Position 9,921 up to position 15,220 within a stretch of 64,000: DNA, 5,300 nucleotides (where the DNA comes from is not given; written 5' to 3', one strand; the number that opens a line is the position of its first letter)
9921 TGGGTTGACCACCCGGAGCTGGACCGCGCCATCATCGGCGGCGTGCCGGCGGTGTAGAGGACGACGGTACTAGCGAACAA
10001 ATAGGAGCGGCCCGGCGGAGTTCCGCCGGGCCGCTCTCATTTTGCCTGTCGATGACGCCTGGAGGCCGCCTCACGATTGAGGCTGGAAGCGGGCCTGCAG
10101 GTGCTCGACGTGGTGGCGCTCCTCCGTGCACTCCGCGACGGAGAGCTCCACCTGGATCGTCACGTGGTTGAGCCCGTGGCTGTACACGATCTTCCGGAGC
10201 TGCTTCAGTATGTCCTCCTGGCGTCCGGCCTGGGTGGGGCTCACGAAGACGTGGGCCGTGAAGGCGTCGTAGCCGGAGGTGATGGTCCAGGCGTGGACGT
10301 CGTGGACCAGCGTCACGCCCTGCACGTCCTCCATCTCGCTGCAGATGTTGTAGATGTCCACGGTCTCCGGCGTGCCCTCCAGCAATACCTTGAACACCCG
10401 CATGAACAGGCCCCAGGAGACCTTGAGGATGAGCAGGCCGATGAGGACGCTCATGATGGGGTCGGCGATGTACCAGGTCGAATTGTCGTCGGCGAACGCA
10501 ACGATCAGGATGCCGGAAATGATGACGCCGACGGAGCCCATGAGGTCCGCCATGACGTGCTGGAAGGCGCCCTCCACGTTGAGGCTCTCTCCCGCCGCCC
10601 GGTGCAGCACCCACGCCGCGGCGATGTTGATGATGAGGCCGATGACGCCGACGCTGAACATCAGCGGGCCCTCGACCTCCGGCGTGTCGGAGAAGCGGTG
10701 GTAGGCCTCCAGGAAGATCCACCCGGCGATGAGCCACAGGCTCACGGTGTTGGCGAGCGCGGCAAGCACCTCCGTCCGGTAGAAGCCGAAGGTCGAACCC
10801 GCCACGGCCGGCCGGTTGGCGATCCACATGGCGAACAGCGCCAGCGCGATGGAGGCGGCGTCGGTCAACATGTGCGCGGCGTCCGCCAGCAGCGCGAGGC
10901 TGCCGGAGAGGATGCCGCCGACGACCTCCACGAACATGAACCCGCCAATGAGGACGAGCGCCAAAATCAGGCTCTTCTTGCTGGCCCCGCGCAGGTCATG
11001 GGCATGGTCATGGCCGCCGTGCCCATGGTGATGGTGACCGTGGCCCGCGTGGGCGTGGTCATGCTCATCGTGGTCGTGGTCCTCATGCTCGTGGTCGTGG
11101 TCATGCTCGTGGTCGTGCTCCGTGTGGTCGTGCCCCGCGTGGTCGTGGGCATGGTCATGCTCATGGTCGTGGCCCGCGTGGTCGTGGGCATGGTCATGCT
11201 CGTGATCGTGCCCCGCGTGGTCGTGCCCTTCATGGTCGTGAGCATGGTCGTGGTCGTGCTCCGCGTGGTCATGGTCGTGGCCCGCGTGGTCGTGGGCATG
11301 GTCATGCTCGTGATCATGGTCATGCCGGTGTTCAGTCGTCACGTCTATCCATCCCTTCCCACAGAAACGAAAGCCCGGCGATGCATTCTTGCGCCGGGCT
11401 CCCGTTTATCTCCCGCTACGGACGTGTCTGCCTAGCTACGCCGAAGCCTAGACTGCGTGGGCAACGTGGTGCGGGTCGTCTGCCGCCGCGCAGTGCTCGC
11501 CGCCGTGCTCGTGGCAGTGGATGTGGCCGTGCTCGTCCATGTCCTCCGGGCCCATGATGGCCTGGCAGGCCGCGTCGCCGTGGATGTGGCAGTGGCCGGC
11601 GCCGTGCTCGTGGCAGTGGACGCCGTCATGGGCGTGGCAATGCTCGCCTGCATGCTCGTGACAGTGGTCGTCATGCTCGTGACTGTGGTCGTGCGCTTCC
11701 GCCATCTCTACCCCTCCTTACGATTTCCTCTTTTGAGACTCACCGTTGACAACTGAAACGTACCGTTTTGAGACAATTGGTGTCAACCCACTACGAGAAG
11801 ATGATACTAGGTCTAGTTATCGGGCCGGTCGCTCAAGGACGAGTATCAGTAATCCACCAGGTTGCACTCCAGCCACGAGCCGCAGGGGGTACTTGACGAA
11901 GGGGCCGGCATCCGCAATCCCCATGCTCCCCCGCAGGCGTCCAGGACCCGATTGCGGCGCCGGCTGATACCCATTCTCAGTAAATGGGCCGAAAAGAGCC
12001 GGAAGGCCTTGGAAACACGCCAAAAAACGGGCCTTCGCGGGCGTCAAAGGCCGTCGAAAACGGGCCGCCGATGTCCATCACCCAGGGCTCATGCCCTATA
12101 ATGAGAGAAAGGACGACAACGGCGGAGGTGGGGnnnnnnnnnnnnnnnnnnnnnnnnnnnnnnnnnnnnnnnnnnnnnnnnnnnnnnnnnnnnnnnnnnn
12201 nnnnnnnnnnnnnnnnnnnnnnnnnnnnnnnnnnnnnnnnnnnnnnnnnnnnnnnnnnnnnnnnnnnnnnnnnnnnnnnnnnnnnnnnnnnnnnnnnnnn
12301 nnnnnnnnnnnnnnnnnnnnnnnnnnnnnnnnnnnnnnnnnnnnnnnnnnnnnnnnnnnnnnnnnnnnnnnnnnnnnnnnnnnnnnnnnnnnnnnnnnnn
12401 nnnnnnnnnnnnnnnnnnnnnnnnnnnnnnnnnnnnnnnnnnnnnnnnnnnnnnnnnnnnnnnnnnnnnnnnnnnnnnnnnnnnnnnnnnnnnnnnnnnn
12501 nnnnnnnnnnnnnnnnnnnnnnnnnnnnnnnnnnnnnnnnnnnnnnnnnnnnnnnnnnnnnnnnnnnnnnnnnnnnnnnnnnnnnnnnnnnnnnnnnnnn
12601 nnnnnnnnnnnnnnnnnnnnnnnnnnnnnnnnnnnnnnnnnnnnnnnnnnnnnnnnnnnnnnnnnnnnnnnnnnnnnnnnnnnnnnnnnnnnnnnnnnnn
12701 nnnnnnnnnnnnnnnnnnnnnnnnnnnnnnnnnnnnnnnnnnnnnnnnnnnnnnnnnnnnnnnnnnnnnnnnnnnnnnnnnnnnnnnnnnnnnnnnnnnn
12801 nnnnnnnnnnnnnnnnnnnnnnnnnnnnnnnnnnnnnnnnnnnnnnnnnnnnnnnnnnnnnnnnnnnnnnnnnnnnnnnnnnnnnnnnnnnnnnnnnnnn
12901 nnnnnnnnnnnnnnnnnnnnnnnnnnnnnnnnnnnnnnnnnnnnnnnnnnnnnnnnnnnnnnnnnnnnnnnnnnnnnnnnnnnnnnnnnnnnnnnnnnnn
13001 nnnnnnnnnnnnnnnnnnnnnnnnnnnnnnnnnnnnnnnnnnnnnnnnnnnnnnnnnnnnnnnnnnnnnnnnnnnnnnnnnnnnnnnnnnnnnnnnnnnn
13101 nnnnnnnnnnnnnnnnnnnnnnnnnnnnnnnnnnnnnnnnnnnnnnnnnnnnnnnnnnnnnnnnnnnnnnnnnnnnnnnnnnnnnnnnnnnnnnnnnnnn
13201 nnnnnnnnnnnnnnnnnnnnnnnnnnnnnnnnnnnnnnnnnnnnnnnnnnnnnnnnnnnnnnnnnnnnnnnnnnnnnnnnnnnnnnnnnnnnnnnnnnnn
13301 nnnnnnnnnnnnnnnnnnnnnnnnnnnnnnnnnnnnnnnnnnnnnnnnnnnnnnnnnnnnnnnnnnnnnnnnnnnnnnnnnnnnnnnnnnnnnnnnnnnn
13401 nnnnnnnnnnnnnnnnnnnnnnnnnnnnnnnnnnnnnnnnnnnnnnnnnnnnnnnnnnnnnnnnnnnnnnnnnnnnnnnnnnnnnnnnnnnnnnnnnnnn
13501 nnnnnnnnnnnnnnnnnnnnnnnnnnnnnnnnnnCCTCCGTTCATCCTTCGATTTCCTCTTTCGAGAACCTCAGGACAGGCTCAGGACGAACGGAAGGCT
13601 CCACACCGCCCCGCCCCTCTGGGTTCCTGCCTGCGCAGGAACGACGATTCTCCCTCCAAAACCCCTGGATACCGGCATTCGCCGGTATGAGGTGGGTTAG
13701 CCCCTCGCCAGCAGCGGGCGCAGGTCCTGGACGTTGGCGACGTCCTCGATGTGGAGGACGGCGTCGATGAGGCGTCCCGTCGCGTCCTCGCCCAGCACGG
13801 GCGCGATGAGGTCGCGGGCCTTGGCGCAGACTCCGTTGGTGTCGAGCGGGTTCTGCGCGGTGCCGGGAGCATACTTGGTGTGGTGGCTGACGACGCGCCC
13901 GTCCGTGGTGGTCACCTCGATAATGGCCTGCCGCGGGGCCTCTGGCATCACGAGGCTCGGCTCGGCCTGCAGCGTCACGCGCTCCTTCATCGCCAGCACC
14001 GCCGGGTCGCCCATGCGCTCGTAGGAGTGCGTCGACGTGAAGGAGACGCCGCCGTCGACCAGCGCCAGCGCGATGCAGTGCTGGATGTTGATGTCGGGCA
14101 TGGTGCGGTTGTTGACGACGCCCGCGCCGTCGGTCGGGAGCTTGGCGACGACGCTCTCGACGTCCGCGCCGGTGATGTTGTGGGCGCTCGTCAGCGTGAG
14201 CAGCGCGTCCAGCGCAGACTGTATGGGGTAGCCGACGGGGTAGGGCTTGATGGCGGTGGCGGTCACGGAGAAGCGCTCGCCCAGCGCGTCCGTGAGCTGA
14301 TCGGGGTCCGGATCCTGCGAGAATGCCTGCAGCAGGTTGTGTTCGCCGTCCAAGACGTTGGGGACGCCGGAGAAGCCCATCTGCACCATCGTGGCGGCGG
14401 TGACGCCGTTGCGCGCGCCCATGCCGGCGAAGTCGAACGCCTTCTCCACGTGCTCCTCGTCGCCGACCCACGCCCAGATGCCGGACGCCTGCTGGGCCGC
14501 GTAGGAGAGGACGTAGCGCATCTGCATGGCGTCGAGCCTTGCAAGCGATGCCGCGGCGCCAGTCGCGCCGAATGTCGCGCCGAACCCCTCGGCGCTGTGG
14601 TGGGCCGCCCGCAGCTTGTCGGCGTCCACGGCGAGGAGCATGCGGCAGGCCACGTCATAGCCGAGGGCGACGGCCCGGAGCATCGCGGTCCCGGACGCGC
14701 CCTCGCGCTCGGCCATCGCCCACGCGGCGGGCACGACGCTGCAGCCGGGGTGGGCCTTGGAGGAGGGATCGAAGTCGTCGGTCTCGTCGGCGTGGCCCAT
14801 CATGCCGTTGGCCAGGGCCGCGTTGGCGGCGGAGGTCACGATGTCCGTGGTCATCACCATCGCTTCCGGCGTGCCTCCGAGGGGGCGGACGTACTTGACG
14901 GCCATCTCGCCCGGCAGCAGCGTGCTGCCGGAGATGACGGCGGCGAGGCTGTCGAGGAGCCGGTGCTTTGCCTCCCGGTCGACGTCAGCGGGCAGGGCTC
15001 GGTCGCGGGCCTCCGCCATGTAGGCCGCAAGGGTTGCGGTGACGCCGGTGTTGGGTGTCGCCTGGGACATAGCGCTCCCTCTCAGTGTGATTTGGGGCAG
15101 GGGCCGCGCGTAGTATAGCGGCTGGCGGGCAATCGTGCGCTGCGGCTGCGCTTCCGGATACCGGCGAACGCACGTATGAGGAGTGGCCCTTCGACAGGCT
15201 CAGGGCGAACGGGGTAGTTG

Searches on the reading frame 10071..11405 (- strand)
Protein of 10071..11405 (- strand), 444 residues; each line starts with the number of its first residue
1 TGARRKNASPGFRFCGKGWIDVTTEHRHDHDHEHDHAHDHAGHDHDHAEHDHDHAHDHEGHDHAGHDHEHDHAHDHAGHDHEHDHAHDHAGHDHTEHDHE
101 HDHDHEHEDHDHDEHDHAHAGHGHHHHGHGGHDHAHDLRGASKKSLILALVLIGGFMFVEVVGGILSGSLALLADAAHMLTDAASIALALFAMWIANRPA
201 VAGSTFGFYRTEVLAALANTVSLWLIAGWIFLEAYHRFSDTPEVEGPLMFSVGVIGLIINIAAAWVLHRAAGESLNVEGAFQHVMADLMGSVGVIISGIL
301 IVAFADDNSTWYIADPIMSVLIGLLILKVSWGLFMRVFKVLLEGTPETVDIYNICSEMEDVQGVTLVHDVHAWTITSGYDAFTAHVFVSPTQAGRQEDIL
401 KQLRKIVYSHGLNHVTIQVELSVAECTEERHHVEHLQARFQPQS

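Call 75: search_protein_families(library=pfam, proteins=[window:10071-11405:-], max_evalue=0.01)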
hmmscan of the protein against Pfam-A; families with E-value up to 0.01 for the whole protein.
window:10071-11405:- (444 aa): 1 family
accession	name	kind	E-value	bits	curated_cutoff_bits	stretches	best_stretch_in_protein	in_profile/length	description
PF01545.26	Cation_efflux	-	9.3e-45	153.3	26.6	1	146-342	1-198/198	Cation efflux family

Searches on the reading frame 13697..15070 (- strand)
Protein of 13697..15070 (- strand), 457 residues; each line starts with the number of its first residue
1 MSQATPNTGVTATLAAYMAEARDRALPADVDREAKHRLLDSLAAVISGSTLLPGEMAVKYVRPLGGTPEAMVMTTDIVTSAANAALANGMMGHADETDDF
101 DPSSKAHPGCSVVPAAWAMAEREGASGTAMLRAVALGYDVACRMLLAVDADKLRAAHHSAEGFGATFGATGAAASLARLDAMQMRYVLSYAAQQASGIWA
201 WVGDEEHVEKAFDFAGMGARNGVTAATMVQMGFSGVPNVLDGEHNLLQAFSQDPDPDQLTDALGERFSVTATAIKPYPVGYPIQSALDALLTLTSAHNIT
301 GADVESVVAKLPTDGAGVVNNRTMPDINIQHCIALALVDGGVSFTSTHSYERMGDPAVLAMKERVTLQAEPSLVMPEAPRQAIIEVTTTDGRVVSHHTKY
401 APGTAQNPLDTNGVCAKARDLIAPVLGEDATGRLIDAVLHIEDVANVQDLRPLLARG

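Call 11: search_protein_families(library=pfam, proteins=[window:13697-15070:-])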
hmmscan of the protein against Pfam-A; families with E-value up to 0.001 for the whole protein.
window:13697-15070:- (457 aa): 2 families
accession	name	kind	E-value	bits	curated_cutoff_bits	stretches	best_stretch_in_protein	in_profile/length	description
PF03972.19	MmgE_PrpD_N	-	2.8e-48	164.7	32.1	1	13-257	2-242/244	MmgE/PrpD N-terminal domain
PF19305.4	MmgE_PrpD_C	-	3.5e-23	82.7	32.1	1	277-439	1-169/173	MmgE/PrpD C-terminal domain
